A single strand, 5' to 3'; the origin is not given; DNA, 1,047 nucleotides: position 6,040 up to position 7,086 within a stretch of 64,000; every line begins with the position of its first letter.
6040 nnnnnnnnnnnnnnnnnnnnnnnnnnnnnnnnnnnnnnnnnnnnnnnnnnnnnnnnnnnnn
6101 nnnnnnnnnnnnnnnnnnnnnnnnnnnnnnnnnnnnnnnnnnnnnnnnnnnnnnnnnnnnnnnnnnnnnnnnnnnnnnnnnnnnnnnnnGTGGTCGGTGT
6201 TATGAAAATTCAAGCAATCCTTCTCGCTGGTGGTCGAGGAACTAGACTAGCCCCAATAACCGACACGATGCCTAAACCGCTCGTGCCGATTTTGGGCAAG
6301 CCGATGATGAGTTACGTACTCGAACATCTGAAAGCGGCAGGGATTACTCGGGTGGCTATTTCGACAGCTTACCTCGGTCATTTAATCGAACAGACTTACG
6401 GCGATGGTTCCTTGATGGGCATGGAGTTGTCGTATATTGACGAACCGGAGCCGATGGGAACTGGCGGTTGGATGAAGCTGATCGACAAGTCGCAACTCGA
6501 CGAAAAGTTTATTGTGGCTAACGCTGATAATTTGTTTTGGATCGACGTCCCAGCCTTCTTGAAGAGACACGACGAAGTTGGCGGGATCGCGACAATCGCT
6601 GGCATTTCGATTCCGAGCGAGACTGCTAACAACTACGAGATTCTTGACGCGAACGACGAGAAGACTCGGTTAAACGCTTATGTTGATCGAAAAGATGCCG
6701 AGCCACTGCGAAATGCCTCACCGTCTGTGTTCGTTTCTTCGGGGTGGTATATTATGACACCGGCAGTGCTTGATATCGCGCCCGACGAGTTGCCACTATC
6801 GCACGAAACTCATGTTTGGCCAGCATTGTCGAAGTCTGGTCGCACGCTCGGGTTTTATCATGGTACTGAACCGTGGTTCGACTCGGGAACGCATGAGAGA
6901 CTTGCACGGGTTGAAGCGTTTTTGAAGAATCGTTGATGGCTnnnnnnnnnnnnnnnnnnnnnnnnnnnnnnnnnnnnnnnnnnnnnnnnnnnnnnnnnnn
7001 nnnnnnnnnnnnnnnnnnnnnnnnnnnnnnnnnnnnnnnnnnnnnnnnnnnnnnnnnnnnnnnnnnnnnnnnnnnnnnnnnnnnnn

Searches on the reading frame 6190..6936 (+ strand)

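Call 104: search_protein_families(library=pfam, proteins=[window:6190-6936:+], max_evalue=0.001)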
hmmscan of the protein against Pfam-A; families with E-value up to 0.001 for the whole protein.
window:6190-6936:+ (248 aa): 2 families
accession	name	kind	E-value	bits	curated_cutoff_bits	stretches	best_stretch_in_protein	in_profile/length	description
PF00483.29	NTP_transferase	-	1.4e-31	110.4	21.2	1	9-246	2-243/245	Nucleotidyl transferase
PF12804.13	NTP_transf_3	-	4e-09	37.3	27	1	9-65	1-50/160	MobA-like NTP transferase domain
